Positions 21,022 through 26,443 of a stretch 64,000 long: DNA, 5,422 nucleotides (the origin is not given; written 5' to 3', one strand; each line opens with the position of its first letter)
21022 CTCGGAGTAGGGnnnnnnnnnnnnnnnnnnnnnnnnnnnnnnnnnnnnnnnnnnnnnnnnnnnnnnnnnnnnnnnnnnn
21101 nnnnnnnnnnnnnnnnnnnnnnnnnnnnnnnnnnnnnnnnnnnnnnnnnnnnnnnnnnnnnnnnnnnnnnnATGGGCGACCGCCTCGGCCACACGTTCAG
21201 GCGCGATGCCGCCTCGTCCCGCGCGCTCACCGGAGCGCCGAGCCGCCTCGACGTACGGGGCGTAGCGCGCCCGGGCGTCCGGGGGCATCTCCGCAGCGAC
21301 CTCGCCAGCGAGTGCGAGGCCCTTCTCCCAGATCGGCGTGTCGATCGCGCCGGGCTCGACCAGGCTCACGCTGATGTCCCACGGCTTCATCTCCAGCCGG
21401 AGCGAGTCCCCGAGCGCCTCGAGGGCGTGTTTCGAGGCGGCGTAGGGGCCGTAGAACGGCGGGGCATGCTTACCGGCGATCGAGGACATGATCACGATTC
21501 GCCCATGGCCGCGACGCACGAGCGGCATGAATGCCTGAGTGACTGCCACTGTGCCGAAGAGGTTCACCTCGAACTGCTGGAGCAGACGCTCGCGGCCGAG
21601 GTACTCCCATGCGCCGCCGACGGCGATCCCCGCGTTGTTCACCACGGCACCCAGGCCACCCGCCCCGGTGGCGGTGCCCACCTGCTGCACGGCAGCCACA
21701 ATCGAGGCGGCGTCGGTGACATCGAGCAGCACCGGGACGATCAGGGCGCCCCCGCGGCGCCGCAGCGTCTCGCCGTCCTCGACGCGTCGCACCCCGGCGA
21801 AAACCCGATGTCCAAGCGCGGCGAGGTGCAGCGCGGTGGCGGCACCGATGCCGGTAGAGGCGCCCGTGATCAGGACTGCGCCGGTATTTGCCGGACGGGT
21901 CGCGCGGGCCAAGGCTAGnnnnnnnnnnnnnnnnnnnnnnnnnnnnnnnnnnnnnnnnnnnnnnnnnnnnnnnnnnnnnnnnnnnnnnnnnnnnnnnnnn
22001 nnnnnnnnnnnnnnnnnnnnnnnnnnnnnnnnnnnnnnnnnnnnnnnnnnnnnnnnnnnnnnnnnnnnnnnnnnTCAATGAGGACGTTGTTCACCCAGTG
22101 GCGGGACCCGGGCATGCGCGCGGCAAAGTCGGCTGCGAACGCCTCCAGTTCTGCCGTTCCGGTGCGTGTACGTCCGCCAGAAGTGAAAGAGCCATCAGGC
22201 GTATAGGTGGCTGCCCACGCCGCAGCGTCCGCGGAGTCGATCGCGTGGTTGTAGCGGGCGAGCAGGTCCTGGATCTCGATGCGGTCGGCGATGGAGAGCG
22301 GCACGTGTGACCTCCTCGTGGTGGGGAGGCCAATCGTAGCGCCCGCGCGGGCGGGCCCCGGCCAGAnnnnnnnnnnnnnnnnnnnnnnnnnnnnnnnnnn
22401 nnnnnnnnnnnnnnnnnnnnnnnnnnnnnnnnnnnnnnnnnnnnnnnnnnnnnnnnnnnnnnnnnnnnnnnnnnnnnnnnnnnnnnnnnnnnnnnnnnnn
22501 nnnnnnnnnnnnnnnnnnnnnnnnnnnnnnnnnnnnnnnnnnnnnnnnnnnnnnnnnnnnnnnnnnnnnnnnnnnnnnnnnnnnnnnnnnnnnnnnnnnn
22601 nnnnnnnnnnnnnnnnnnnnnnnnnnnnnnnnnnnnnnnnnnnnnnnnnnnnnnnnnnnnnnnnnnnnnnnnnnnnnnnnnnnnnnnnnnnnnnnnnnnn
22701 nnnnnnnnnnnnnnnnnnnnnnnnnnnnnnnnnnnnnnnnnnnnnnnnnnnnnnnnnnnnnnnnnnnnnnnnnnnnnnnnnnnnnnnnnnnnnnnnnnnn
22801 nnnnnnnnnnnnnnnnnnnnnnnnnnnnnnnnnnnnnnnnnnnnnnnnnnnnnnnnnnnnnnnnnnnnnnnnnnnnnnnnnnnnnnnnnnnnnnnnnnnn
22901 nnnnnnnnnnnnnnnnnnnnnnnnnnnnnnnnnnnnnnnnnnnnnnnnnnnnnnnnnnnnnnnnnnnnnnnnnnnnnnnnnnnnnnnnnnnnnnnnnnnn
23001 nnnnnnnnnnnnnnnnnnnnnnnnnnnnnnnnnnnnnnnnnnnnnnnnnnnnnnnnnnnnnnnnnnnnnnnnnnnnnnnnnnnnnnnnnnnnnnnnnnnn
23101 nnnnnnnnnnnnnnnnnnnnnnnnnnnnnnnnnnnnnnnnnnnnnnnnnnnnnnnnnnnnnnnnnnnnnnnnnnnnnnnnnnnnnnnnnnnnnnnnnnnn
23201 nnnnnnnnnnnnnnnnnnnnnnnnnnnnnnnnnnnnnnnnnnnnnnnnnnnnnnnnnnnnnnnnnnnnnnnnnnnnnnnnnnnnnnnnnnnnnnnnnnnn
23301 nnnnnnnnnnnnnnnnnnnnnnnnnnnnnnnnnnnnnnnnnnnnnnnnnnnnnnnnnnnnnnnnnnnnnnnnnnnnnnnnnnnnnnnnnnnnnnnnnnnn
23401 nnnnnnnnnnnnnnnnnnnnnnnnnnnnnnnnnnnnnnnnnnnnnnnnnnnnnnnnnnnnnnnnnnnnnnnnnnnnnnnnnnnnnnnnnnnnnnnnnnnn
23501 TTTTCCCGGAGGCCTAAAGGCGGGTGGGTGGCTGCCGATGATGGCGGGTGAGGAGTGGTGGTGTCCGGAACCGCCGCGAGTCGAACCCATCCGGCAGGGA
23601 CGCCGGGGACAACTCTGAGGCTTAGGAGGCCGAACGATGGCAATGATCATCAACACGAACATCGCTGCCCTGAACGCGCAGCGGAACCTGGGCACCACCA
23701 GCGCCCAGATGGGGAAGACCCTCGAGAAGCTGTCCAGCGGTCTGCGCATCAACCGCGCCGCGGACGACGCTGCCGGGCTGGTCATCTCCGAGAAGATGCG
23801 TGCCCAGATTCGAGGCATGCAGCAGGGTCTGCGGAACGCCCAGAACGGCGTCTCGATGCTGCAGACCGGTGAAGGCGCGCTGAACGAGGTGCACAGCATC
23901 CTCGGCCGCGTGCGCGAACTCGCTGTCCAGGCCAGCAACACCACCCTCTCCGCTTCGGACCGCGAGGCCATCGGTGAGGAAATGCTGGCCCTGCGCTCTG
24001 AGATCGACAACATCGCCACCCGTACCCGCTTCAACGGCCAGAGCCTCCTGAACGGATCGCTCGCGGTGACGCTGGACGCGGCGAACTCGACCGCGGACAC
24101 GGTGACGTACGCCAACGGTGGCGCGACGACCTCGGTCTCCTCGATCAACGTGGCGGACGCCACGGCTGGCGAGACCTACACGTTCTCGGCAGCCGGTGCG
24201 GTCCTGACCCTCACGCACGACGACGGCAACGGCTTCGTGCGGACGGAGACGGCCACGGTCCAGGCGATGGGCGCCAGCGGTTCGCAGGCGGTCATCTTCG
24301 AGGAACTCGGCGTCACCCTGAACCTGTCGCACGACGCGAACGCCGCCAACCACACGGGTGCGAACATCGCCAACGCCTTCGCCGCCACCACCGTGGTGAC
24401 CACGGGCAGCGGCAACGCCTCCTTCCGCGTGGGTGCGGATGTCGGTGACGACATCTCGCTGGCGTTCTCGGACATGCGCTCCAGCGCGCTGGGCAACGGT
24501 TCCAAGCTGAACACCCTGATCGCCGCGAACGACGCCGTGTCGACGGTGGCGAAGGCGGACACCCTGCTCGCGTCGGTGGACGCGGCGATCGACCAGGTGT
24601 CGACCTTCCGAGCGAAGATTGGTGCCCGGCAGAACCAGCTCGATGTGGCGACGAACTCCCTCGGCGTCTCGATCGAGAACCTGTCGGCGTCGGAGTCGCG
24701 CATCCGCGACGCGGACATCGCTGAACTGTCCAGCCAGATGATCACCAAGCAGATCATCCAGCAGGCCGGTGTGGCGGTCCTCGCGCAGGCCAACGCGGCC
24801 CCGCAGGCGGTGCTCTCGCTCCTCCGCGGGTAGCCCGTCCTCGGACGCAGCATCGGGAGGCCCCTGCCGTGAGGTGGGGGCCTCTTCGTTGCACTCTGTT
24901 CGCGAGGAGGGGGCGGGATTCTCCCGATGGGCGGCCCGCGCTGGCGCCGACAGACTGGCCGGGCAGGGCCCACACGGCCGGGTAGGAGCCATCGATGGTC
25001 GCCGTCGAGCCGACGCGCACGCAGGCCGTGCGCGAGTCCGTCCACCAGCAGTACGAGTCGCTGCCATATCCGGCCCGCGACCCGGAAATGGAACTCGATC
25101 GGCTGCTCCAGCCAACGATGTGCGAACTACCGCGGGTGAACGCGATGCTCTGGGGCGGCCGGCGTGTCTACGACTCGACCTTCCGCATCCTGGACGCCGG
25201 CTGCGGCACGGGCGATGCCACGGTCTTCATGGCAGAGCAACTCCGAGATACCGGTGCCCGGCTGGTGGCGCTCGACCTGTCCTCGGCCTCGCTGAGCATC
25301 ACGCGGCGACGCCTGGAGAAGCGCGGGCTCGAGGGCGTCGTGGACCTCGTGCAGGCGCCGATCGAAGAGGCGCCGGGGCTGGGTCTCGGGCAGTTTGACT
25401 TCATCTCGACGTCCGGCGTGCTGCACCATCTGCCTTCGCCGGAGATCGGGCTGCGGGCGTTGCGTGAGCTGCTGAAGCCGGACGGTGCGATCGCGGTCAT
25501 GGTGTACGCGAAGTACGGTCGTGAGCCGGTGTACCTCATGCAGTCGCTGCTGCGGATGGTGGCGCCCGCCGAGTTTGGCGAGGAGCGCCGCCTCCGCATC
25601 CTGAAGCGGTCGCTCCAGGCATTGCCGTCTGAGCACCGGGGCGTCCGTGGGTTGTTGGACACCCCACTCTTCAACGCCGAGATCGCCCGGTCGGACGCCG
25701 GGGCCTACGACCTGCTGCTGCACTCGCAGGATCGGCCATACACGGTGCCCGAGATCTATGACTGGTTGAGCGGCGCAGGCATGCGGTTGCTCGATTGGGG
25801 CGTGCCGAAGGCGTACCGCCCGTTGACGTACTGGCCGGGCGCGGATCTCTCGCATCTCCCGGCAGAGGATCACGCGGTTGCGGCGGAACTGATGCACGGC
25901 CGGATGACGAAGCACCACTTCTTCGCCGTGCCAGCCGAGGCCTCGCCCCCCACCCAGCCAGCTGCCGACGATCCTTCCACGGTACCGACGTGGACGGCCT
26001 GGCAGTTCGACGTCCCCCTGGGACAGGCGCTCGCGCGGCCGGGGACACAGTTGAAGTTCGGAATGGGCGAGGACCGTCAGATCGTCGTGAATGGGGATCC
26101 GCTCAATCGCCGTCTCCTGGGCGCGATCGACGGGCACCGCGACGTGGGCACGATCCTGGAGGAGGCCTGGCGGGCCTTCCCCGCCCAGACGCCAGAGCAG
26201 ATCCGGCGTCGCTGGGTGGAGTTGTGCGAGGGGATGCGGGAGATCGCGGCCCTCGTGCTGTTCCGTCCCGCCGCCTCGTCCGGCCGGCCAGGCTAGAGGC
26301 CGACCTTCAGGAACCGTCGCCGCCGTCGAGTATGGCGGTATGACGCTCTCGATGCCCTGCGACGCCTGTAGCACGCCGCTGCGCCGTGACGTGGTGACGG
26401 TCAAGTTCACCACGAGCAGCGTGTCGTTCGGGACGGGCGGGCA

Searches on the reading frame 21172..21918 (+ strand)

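Call 6: search_protein_families(library=pfam, proteins=[window:21172-21918:+], max_evalue=1)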
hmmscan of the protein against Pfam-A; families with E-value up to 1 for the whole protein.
window:21172-21918:+ (248 aa): 2 families
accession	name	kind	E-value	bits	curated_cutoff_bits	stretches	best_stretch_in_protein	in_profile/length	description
PF16766.10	CID_GANP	-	0.044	14.6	26.7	1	115-149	35-67/71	Binding region of GANP to ENY2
PF23963.1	DUF7291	-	0.16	12.5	27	1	61-119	11-69/131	Family of unknown function (DUF7291)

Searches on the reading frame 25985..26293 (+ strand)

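Call 103: search_protein_families(library=pfam, proteins=[window:25985-26293:+], max_evalue=10)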
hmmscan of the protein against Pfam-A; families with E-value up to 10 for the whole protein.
seq(103 aa): 1 family
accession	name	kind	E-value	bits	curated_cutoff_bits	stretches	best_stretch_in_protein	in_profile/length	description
PF21782.3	PKMT_2nd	-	0.18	12.7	27.8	1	33-64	26-57/98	PKMT, C-terminal winged helix domain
